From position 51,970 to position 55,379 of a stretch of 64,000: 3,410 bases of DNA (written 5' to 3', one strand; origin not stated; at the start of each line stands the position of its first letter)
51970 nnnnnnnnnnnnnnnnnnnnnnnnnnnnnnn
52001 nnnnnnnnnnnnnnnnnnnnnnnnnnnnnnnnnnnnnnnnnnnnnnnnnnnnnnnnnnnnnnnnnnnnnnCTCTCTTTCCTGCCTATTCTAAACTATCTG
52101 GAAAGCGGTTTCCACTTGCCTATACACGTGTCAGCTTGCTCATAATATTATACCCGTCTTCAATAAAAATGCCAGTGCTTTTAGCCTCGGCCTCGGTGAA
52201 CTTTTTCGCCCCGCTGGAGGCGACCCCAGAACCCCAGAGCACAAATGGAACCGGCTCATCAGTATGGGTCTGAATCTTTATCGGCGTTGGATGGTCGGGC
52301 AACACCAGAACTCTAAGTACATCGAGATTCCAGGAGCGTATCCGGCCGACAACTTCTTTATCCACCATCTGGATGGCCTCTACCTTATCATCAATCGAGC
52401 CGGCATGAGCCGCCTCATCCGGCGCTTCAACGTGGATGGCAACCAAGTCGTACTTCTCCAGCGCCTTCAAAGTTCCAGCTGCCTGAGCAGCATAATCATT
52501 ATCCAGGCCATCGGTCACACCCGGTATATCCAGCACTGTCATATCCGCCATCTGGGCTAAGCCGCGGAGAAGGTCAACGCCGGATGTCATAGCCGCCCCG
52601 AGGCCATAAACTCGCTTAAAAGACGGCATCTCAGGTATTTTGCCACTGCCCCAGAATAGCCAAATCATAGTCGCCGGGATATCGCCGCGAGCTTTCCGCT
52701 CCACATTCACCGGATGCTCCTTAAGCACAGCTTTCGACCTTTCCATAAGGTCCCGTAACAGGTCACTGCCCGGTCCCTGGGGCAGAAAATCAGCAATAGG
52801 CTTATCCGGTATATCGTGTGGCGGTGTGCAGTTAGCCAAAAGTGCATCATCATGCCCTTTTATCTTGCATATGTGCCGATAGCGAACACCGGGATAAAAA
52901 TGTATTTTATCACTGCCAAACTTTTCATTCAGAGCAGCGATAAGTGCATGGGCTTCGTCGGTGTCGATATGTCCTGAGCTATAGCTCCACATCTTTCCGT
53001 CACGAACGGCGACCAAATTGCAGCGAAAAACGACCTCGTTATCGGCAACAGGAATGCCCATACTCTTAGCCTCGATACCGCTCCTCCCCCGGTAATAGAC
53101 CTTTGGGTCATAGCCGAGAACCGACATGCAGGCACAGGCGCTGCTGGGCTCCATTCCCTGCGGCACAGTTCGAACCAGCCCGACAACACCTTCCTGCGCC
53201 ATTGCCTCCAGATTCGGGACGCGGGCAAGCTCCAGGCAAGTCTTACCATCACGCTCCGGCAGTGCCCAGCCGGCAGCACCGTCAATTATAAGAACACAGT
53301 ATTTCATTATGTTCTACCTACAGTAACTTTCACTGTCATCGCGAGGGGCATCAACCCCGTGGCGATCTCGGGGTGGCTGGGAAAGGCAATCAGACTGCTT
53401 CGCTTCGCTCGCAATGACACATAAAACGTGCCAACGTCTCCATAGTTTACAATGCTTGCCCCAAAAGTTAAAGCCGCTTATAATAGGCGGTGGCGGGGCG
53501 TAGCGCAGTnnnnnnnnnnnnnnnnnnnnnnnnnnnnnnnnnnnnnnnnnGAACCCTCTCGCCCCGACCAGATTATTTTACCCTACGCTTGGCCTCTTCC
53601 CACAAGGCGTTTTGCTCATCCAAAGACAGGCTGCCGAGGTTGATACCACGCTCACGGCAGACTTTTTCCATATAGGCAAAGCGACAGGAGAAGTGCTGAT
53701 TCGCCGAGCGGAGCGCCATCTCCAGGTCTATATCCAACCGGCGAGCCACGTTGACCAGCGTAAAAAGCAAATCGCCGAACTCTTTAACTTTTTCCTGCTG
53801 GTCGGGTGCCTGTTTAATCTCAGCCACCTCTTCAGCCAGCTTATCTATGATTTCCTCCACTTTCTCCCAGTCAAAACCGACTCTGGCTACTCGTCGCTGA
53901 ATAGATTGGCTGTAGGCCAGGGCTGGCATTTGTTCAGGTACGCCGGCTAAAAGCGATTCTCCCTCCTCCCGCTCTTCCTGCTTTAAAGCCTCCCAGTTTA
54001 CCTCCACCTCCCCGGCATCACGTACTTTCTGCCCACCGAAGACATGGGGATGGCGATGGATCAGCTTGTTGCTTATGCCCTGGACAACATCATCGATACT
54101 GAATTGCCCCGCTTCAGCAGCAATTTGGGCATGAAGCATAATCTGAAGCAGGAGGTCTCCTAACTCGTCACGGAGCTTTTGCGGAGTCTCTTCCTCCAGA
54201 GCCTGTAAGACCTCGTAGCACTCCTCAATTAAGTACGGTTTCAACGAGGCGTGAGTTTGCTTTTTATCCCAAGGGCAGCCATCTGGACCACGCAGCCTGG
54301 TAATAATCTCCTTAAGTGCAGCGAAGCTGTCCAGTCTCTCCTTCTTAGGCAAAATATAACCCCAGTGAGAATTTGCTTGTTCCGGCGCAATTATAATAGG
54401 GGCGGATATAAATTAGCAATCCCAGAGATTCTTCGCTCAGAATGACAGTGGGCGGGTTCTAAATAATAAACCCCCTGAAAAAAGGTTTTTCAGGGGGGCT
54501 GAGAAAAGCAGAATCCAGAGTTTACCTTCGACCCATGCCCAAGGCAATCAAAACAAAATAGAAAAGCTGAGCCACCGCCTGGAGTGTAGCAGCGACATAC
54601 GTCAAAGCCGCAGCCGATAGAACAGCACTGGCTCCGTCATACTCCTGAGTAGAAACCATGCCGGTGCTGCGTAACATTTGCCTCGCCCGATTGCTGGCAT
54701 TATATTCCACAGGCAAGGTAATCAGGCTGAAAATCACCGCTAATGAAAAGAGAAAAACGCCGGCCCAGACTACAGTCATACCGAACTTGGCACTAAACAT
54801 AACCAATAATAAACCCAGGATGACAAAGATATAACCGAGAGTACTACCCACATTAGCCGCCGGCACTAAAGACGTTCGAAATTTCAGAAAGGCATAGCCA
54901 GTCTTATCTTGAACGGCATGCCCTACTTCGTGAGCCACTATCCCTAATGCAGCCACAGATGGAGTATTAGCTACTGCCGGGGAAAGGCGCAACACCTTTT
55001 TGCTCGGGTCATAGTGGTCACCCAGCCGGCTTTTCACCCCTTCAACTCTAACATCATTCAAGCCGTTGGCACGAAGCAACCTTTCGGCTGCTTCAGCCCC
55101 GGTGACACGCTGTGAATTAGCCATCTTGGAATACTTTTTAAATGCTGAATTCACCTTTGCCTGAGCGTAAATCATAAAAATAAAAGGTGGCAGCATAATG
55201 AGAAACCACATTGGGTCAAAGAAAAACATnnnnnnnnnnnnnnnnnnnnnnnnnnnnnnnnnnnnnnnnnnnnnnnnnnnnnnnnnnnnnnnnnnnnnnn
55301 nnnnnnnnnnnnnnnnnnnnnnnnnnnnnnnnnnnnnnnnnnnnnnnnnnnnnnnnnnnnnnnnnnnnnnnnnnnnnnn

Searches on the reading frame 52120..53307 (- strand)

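Call 5: search_protein_families(library=ncbifam, proteins=[window:52120-53307:-])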
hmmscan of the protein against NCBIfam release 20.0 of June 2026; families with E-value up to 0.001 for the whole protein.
window:52120-53307:- (395 aa): 6 families
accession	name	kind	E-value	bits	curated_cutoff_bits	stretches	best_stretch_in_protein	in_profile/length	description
NF003242.0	PRK04200.1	equivalog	3.3e-156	520.1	426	1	1-393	1-393/395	cofactor-independent phosphoglycerate mutase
TIGR02535.1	hyp_Hser_kinase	hypoth_equivalog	3.8e-153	510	446.3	1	1-392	1-395/397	proposed homoserine kinase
TIGR00306.2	apgM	subfamily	4.1e-137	457.4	320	1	2-392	1-402/403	2,3-bisphosphoglycerate-independent phosphoglycerate mutase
NF003104.0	PRK04024.1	equivalog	2.7e-78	263.5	489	1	2-391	4-399/412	2,3-bisphosphoglycerate-independent phosphoglycerate mutase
NF038358.1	phophono_PhpG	equivalog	4.5e-63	213.4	545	2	181-393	205-416/417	CMP-5'-phosphonoformate--3-phosphoglycerate phosphonoformyl transferase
NF003160.0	PRK04135.1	equivalog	9e-49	166.2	468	1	2-390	17-389/403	2,3-bisphosphoglycerate-independent phosphoglycerate mutase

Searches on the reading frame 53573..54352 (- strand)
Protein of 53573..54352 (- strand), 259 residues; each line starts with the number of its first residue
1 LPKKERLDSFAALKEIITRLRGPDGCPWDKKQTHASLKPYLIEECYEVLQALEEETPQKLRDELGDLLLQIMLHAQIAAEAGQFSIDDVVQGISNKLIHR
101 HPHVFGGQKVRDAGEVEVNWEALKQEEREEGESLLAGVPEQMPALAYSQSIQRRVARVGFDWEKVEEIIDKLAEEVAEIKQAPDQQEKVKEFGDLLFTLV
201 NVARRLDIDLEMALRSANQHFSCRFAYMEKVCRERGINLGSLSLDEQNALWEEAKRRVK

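Call 5: search_protein_families(library=ncbifam, proteins=[window:53573-54352:-])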
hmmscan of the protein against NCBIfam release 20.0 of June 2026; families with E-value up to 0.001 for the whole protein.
window:53573-54352:- (259 aa): 10 families
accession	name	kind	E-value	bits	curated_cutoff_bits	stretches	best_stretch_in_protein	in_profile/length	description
NF052436.1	YabN_Meth_PPase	exception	1.8e-101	340.5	525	1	5-256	226-486/486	bifunctional methyltransferase/pyrophosphohydrolase YabN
NF007113.1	PRK09562.1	equivalog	7.2e-94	314.1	208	1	10-256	2-250/251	nucleoside triphosphate pyrophosphohydrolase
TIGR00444.1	mazG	subfamily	4.6e-89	298.3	148.3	1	16-255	1-248/248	MazG family protein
NF008986.0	PRK12333.1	equivalog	3.2e-56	190.5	292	1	13-220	4-194/204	nucleoside triphosphate pyrophosphohydrolase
NF008991.0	PRK12334.2-3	equivalog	3.5e-51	175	696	2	16-161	142-288/454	nucleoside triphosphate pyrophosphohydrolase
NF008990.0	PRK12334.2-2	equivalog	1.5e-46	159.6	884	1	16-162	150-297/436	nucleoside triphosphate pyrophosphohydrolase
NF008989.0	PRK12334.2-1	equivalog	5.1e-46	157.2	494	1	14-226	119-318/328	nucleoside triphosphate pyrophosphohydrolase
NF008988.0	PRK12334.1-4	equivalog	1.4e-43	149.1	501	1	13-229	136-329/335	nucleoside triphosphate pyrophosphohydrolase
NF008987.0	PRK12334.1-1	equivalog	6.2e-35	120.9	375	1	17-169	94-245/326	nucleoside triphosphate pyrophosphohydrolase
TIGR03188.1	histidine_hisI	equivalog_domain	7.9e-08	32.4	42.7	0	165-211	29-78/84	phosphoribosyl-ATP diphosphatase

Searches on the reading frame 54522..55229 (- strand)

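Call 5: search_protein_families(library=ncbifam, proteins=[window:54522-55229:-])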
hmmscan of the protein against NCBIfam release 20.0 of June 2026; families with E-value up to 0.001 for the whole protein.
window:54522-55229:- (235 aa): 0 families

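Call 30: search_protein_families(library=pfam, max_evalue=1e-8, proteins=[window:54522-55229:-])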
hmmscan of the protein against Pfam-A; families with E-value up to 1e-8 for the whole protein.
window:54522-55229:- (235 aa): 1 family
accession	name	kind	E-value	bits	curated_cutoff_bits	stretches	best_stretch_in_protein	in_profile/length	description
PF04298.18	Zn_peptidase_2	-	1.2e-84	283.7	27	1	9-229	2-217/218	Putative neutral zinc metallopeptidase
